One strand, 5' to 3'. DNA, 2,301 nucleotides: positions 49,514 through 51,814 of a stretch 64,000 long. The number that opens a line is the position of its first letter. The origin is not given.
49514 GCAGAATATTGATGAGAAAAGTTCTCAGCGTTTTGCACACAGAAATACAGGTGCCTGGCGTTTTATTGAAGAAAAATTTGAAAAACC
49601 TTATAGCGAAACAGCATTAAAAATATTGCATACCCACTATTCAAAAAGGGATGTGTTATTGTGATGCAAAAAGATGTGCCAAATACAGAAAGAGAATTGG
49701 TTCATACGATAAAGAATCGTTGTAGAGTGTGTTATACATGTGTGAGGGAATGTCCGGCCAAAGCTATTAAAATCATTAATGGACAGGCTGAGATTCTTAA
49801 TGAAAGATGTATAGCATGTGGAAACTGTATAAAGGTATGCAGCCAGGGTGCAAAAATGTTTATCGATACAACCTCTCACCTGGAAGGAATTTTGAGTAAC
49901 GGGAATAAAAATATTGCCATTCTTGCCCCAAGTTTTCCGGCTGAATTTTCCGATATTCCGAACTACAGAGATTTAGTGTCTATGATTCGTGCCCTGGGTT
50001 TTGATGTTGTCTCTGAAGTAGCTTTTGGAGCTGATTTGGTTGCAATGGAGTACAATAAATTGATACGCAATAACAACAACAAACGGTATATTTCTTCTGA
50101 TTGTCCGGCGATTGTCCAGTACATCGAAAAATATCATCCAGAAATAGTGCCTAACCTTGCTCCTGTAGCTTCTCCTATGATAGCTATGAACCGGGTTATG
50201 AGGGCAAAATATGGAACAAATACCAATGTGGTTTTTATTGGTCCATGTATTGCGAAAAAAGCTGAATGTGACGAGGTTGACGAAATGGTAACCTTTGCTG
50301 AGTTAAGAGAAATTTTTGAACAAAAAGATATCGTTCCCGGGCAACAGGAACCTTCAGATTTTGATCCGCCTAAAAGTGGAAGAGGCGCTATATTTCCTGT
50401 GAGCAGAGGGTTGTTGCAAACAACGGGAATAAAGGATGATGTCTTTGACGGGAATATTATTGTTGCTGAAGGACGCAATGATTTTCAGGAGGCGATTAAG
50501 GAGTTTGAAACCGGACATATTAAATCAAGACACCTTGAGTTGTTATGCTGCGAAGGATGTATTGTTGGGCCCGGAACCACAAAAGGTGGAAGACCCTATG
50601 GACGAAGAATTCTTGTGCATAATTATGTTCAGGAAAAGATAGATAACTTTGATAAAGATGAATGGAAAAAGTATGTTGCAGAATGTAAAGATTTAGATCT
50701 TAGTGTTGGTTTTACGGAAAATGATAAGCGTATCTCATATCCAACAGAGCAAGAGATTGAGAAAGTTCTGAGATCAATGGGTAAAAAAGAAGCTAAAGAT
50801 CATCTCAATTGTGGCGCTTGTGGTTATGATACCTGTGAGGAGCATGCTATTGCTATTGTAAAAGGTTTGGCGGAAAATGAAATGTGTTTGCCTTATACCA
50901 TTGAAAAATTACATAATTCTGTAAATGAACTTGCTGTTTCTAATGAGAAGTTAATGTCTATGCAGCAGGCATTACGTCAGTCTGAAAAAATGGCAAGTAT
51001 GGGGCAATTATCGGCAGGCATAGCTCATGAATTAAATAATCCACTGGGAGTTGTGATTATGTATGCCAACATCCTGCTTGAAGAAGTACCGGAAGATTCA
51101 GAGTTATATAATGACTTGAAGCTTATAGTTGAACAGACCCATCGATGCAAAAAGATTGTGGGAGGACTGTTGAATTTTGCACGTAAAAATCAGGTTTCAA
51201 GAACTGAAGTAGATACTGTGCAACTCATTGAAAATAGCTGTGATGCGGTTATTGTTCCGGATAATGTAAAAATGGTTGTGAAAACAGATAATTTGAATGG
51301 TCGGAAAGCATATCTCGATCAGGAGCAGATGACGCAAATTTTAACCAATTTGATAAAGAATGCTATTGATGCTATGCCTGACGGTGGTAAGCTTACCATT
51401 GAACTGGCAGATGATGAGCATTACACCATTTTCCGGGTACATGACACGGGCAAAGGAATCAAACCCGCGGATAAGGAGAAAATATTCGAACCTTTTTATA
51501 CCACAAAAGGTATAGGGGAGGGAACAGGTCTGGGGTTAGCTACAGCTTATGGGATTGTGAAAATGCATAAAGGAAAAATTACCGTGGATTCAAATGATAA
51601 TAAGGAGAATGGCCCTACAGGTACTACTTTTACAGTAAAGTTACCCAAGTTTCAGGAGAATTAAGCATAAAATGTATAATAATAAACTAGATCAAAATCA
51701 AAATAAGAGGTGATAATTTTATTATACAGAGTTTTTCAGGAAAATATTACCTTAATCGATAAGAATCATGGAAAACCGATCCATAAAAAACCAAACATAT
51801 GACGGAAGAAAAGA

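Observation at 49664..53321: H-cluster-like domain fused in one polypeptide to a complete histidine kinase, coupled to hydA and followed by a relay with no DNA-binding output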

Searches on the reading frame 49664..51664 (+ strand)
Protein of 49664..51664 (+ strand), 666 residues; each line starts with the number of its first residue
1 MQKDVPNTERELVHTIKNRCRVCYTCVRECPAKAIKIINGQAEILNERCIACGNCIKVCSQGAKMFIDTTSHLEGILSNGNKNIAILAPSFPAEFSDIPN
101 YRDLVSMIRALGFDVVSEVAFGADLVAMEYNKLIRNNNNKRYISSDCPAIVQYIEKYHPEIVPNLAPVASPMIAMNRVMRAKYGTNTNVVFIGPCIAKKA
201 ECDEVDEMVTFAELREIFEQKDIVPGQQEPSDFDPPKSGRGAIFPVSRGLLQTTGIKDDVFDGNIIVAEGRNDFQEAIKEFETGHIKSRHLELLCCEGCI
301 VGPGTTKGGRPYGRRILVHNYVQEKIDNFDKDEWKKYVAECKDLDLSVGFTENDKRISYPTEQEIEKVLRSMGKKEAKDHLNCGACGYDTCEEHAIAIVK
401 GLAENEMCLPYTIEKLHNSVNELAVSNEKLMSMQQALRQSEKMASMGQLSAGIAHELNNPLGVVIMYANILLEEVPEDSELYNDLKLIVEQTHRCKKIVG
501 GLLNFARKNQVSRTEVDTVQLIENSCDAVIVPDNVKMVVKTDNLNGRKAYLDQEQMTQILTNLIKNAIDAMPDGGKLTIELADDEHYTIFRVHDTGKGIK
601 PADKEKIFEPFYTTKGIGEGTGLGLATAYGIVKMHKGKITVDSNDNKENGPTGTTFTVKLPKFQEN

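Call 6: search_protein_families(library=pfam, proteins=[window:49664-51664:+], max_evalue=0.01)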
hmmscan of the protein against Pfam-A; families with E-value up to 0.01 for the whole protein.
window:49664-51664:+ (666 aa): 14 families
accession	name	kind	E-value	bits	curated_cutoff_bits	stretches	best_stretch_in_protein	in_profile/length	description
PF02906.19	Fe_hyd_lg_C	-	1.8e-45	156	22.1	1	83-303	3-245/245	Iron only hydrogenase large subunit, C-terminal domain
PF02518.31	HATPase_c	-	1.4e-26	93.5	26.4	1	552-662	2-109/111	Histidine kinase-, DNA gyrase B-, and HSP90-like ATPase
PF00512.31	HisKA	-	1.4e-13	51.1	26.9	1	446-509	2-64/66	His Kinase A (phospho-acceptor) domain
PF04060.18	FeS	-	2.8e-09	37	23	1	381-410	4-33/33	Putative Fe-S cluster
PF13237.11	Fer4_10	-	5.5e-07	29.8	25.5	1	17-59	6-52/53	4Fe-4S dicluster domain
PF13187.11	Fer4_9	-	1.9e-06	28.3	27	1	19-63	1-51/52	4Fe-4S dicluster domain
PF14501.12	HATPase_c_5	-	2e-06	28.1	22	1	553-646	3-93/102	GHKL domain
PF00037.32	Fer4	-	3e-06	27.2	21.1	2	44-63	3-22/24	4Fe-4S binding domain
PF12838.12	Fer4_7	-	3e-05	24.8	27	1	19-63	1-52/52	4Fe-4S dicluster domain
PF12837.12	Fer4_6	-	4.9e-05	23.5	25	1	14-35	3-24/24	4Fe-4S binding domain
PF25160.1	LdpA_Fe-S-bd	-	7.3e-05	22.9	27.6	1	26-61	9-40/49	LdpA Fe-S cluster-binding domain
PF13589.12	HATPase_c_3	-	0.0011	19.4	25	1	557-609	4-55/137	Histidine kinase-, DNA gyrase B-, and HSP90-like ATPase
PF12797.12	Fer4_2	-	0.0014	18.9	24.5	0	46-60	7-21/22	4Fe-4S binding domain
PF10090.15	HPTransfase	-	0.0042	17.3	22.9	1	556-602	32-78/123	Histidine phosphotransferase C-terminal domain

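Call 7: search_protein_families(library=ncbifam, proteins=[window:49664-51664:+], max_evalue=0.001)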
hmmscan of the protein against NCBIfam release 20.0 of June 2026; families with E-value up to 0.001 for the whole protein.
window:49664-51664:+ (666 aa): 115 families (the best 25 are shown)
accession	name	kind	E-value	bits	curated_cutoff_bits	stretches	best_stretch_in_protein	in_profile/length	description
NF008468.0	PRK11360.1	equivalog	1.7e-52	178.6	646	1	431-664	381-610/616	two-component system sensor histidine kinase AtoS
TIGR04105.1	FeFe_hydrog_B1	subfamily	3.6e-50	171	450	1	26-307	166-460/462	monomeric [FeFe] hydrogenase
NF010411.0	PRK13837.1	equivalog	2.4e-48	164.8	647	1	428-663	432-676/828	two-component system VirA-like sensor kinase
NF007688.0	PRK10364.1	equivalog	1.3e-45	156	479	1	432-662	226-451/460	two-component system sensor histidine kinase ZraS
NF046020.1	HisKinCckABruc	equivalog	2.7e-42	144.6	1000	1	432-665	466-710/868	cell cycle histidine kinase CckA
NF046026.1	HisKinCckACaul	equivalog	4.9e-41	140.6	1000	1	367-664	231-534/678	cell cycle histidine kinase CckA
NF038348.1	T2SS_HK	subfamily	1.4e-34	119.5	450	2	489-661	405-572/574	histidine kinase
NF052574.1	HisKinEspCMyxo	equivalog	4e-34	117.9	1200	1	432-662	403-637/785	serine histidine kinase EspC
NF046044.1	PnpS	equivalog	5.5e-33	114.5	400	1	437-661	163-390/390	two-component system histidine kinase PnpS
NF047497.1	HK_LIC_12097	equivalog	2.1e-32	112.2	500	1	437-661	142-365/367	LIC_12097 family sensor histidine kinase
NF010076.0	PRK13557.1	subfamily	1.6e-31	109.4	631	1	433-662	150-394/540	histidine kinase famiy protein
TIGR02966.1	phoR_proteo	equivalog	1.7e-31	109.4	334.2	1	418-659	85-332/333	phosphate regulon sensor histidine kinase PhoR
NF041735.1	hist_kin_RppB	equivalog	1.1e-30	106.8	400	1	445-661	215-438/438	two-component system sensor histidine kinase RppB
NF033092.0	HK_WalK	equivalog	1.4e-30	106.4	725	1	448-661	374-593/594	cell wall metabolism sensor histidine kinase WalK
NF045595.1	HK_scytonemin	equivalog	1.9e-30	105.9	865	1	432-662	400-635/637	scytonemin biosynthesis sensor histidine kinase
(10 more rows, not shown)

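Call 13: find_homologous_proteins(query=window:49664-51664:+, max_evalue=1e-10)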
Query window:49664-51664:+ (666 aa): 7976 proteins with E <= 1e-10 among 8000 candidates; the best 120 are listed.
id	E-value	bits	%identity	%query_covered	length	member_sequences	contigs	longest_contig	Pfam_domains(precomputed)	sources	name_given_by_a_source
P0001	0.0e+0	1528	100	100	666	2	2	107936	PF02906.20,PF04060.19,PF00037.33,PF02518.32,PF00512.32,PF13237.12,PF13187.12,PF14501.13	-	-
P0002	0.0e+0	1378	89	100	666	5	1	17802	PF02906.20,PF04060.19,PF00037.33,PF02518.32,PF00512.32,PF25160.2,PF13237.12,PF13187.12,PF14501.13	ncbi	ncbi:MAG: [Fe-Fe] hydrogenase large subunit C-terminal domain-containing protein [Bacteroidales bact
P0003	0.0e+0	1264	82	100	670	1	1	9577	PF02906.20,PF04060.19,PF00037.33,PF02518.32,PF00512.32,PF12838.13,PF13237.12,PF13187.12,PF14501.13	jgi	jgi:iron only hydrogenase large subunit-like protein/nitrogen-specific signal transduction histidine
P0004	0.0e+0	1240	81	99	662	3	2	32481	PF02906.20,PF04060.19,PF12837.13,PF00037.33,PF02518.32,PF00512.32,PF12838.13,PF25160.2,PF13237.12,PF13187.12,PF14501.13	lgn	-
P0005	0.0e+0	1227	80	99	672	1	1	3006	PF02906.20,PF04060.19,PF00037.33,PF02518.32,PF00512.32,PF13237.12,PF13187.12,PF14501.13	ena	-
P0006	0.0e+0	1169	76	98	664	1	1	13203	PF02906.20,PF04060.19,PF00037.33,PF02518.32,PF00512.32,PF25160.2,PF13237.12,PF13187.12,PF14501.13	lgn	-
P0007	0.0e+0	1167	75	98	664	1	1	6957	PF02906.20,PF04060.19,PF00037.33,PF02518.32,PF00512.32,PF25160.2,PF13237.12,PF13187.12,PF14501.13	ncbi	-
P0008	0.0e+0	1156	74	99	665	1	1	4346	PF02906.20,PF04060.19,PF12837.13,PF00037.33,PF02518.32,PF00512.32,PF25160.2,PF13237.12,PF13187.12,PF14501.13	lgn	-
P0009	0.0e+0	1156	74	99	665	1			PF02906.20,PF04060.19,PF00037.33,PF02518.32,PF00512.32,PF25160.2,PF13237.12,PF13187.12,PF14501.13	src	-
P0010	0.0e+0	1154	74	99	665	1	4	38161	PF02906.20,PF04060.19,PF12837.13,PF00037.33,PF02518.32,PF00512.32,PF25160.2,PF13237.12,PF13187.12,PF14501.13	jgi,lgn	jgi:iron only hydrogenase large subunit-like protein/nitrogen-specific signal transduction histidine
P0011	0.0e+0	1150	74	99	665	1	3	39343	PF02906.20,PF04060.19,PF00037.33,PF02518.32,PF00512.32,PF25160.2,PF13237.12,PF13187.12,PF14501.13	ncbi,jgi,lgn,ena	-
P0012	0.0e+0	1149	74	98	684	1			PF02906.20,PF04060.19,PF00037.33,PF02518.32,PF00512.32,PF13237.12,PF13187.12,PF14501.13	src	-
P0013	0.0e+0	1134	75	99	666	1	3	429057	PF02906.20,PF04060.19,PF00037.33,PF02518.32,PF00512.32,PF12838.13,PF13237.12,PF13187.12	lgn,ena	-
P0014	0.0e+0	1134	74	99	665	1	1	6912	PF02906.20,PF04060.19,PF00037.33,PF02518.32,PF00512.32,PF13237.12,PF13187.12,PF14501.13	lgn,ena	-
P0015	0.0e+0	1132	74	99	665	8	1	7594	PF02906.20,PF04060.19,PF00037.33,PF02518.32,PF00512.32,PF25160.2,PF13237.12,PF13187.12,PF14501.13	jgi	jgi:iron only hydrogenase large subunit-like protein/nitrogen-specific signal transduction histidine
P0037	0.0e+0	1052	69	99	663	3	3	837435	PF02906.20,PF04060.19,PF02518.32,PF00512.32,PF13237.12,PF13187.12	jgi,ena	-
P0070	0.0e+0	1027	66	99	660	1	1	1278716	PF02906.20,PF04060.19,PF02518.32,PF00512.32,PF13237.12,PF13187.12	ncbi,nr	ncbi:MAG: ATP-binding protein [Bacteroidetes bacterium]|nr:ATP-binding protein [Bacteroidota bacteri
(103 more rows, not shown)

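Call 23: search_solved_structures(query=window:49664-51664:+, max_evalue=0.001, show_alignments=2)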
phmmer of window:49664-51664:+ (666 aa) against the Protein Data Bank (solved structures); distinct sequences matched with E-value up to 0.001: 101 (the best 60 are shown).
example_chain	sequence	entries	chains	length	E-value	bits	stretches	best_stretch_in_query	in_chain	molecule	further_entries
9jfj_A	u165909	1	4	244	8.9e-30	107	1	433-661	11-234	Sensor histidine kinase ZraS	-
3d36_A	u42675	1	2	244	6.2e-26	94.3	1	439-661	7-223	Sporulation kinase B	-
5idj_A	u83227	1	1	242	8.9e-26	93.8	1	437-661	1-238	Histidine kinase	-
8vc9_A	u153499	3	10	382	1.1e-23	86.9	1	406-646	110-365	Leptospira virulence regulator B (LvrB) | histidine kinase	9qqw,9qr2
3a0r_A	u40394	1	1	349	1.3e-23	86.7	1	430-663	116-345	Sensor protein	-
4i5s_A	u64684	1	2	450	3.8e-21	78.5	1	439-664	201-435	Putative histidine kinase CovS; VicK-like protein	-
6paj_A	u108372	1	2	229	2.9e-20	75.5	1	450-662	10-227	Sensor protein SrrB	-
4jas_A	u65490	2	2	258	3.2e-20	75.4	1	442-656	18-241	Histidine kinase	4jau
5uht_A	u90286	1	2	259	1.5e-19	73.2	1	441-656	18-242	Sensor histidine kinase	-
3dge_A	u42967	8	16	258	1.5e-19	73.2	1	442-656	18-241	Sensor protein | Histidine kinase | Sensor histidine kinase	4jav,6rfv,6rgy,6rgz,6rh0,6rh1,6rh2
2c2a_A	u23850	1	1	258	1.6e-19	73.1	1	442-656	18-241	SENSOR HISTIDINE KINASE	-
7p5h_A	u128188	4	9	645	2.8e-19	72.3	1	44-237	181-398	Fe-hydrogenase, subunit alpha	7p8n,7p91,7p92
6azr_A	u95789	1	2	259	2.8e-19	72.3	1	441-656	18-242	Sensor histidine kinase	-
5c93_A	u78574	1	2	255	7e-19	71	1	447-661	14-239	Histidine kinase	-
4u7n_A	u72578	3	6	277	8.3e-19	70.7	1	447-661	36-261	Histidine protein kinase sensor protein | Histidine kinase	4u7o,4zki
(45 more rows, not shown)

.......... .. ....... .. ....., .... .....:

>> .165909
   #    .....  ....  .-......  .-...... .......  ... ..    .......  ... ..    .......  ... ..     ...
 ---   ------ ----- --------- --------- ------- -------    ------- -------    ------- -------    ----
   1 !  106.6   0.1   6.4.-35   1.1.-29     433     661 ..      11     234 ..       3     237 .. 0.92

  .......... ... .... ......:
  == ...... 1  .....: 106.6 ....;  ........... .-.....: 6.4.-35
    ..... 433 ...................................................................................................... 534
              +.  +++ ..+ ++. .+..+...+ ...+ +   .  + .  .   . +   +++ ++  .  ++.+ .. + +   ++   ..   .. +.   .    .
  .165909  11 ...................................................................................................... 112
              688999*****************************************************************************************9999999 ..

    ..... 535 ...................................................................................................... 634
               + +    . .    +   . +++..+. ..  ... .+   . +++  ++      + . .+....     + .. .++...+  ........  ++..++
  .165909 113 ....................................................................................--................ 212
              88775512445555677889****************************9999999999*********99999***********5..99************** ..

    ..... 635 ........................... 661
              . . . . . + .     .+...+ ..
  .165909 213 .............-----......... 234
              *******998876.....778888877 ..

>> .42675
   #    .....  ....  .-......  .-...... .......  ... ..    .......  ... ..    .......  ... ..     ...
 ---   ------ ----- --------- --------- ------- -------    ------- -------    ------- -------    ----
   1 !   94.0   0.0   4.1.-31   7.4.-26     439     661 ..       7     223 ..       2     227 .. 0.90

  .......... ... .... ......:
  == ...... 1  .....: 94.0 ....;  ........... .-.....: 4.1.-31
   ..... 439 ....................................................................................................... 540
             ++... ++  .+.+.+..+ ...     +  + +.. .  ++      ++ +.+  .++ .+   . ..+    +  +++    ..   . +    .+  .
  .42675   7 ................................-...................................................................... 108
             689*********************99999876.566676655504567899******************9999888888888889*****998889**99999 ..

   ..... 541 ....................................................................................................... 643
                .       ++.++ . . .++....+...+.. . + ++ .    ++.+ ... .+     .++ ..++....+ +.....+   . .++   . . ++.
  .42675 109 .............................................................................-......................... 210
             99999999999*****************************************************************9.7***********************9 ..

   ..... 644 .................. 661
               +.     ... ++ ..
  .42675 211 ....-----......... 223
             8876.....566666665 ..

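Call 26: find_related_loci(query=window:49664-51664:+, collection=genome_contigs, flank=10000)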
Query window:49664-51664:+ (666 aa) in genome_contigs; peptide patterns used: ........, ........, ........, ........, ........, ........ (x = any residue, [..] = any of these).
120 stretches matched a pattern; 5 encode a relative of the query (tblastn E <= 1e-3); 5 distinct loci.
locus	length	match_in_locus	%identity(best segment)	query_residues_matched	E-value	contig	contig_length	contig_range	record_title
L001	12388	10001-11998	89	1-666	0e+0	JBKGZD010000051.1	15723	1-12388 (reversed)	MAG: Bacteroidales bacterium isolate C4M09_5 NODE_1051_length_15723_cov_34.343630, whole genome shotgun sequence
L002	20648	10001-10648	33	438-661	5e-24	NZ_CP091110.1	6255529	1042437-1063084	Neobacillus drentensis strain JC05 chromosome, complete genome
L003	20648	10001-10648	33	438-661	1e-23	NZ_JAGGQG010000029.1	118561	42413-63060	Bacillus sp. ISL-18 ISL18_30, whole genome shotgun sequence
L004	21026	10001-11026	24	321-662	2e-19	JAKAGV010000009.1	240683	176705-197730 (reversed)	MAG: Bacteroidetes bacterium isolate WY2.bin67 NODE_46_length_240683_cov_17.076265, whole genome shotgun sequence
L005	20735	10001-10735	25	434-664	1e-10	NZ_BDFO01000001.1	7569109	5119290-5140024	Oligoflexus tunisiensis strain Shr3, whole genome shotgun sequence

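Call 27: find_encoding_contigs(protein=P0070, flank=10000, max_places=2)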
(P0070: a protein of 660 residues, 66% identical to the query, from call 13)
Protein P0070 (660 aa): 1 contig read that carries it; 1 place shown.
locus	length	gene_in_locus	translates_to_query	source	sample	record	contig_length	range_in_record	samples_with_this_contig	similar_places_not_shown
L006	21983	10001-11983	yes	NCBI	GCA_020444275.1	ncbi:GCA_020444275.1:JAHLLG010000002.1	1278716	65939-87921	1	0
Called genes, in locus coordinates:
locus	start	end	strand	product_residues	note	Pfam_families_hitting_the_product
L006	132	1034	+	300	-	PF00850:Hist_deacetyl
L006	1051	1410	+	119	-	-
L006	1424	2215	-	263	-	PF11345:DUF3147 (weak)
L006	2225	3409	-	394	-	PF07228:SpoIIE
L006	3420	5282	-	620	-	PF12838:Fer4_7, PF13187:Fer4_9 (weak), PF13237:Fer4_10, PF14697:Fer4_21, PF25160:LdpA_Fe-S-bd, PF00037:Fer4, PF02906:Fe_hyd_lg_C, PF04060:FeS, +2 more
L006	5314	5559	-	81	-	PF01257:2Fe-2S_thioredx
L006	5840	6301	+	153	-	PF01257:2Fe-2S_thioredx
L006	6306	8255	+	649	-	PF01512:Complex1_51K, PF12838:Fer4_7 (faint), PF10589:NADH_4Fe-4S, PF00037:Fer4 (weak), PF12837:Fer4_6 (weak), PF13187:Fer4_9 (weak), PF13237:Fer4_10 (weak), PF14697:Fer4_21, +1 more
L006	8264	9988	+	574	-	PF00111:Fer2, PF13510:Fer2_4, PF10588:NADH-G_4Fe-4S_3, PF13237:Fer4_10, PF22117:Fer4_Nqo3, PF12838:Fer4_7, PF02906:Fe_hyd_lg_C, PF02256:Fe_hyd_SSU, +6 more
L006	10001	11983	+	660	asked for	PF13187:Fer4_9 (weak), PF13237:Fer4_10 (weak), PF02906:Fe_hyd_lg_C, PF04060:FeS, PF00512:HisKA, PF02518:HATPase_c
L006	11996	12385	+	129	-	PF00072:Response_reg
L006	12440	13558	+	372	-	PF00072:Response_reg, PF00512:HisKA, PF02518:HATPase_c, PF13581:HATPase_c_2 (weak)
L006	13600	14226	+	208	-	PF06971:Put_DNA-bind_N, PF01408:GFO_IDH_MocA (weak), PF02629:CoA_binding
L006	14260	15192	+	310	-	PF06574:FAD_syn, PF01687:Flavokinase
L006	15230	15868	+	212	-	PF02517:Rce1-like (faint)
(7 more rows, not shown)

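Call 28: find_encoding_contigs(protein=P0037, flank=10000, max_places=2)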
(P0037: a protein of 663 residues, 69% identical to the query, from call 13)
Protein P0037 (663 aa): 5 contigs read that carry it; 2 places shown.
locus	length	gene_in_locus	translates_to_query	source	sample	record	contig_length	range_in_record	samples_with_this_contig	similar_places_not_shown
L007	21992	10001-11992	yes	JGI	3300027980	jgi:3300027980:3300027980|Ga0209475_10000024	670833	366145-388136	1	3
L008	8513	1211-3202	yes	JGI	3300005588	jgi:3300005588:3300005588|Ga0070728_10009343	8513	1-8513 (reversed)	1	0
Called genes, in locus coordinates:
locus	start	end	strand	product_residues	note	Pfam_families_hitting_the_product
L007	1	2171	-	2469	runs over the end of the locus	PF00431:CUB, PF19408:PKD_6, PF27154:ORF11_beta (faint), PF07679:I-set, PF13927:Ig_3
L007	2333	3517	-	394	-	PF07228:SpoIIE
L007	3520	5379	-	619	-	PF12838:Fer4_7, PF13187:Fer4_9 (weak), PF13237:Fer4_10, PF14697:Fer4_21 (weak), PF25160:LdpA_Fe-S-bd, PF00037:Fer4, PF02906:Fe_hyd_lg_C, PF04060:FeS, +4 more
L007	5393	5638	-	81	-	PF01257:2Fe-2S_thioredx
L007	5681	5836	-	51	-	-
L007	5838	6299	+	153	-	PF01257:2Fe-2S_thioredx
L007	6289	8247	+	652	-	PF01512:Complex1_51K, PF12838:Fer4_7 (faint), PF10589:NADH_4Fe-4S, PF14697:Fer4_21, PF00037:Fer4 (weak), PF13187:Fer4_9 (weak), PF13237:Fer4_10 (weak), PF00037:Fer4 (weak), +2 more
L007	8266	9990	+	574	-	PF00111:Fer2, PF13510:Fer2_4, PF10588:NADH-G_4Fe-4S_3, PF13237:Fer4_10, PF22117:Fer4_Nqo3, PF12838:Fer4_7, PF02906:Fe_hyd_lg_C, PF02256:Fe_hyd_SSU, +6 more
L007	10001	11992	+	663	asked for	PF13187:Fer4_9 (weak), PF13237:Fer4_10 (weak), PF02906:Fe_hyd_lg_C, PF04060:FeS, PF00512:HisKA, PF02518:HATPase_c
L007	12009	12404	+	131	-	PF00072:Response_reg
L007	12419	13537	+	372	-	PF00072:Response_reg, PF00512:HisKA, PF02518:HATPase_c, PF14501:HATPase_c_5 (weak)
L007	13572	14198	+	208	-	PF06971:Put_DNA-bind_N, PF01408:GFO_IDH_MocA, PF02629:CoA_binding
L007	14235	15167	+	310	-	PF06574:FAD_syn, PF01687:Flavokinase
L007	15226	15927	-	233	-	PF13476:AAA_23 (weak), PF00005:ABC_tran, PF13304:AAA_21 (faint)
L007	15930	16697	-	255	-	PF00528:BPD_transp_1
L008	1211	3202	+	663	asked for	PF13187:Fer4_9 (weak), PF13237:Fer4_10 (weak), PF02906:Fe_hyd_lg_C, PF04060:FeS, PF00512:HisKA, PF02518:HATPase_c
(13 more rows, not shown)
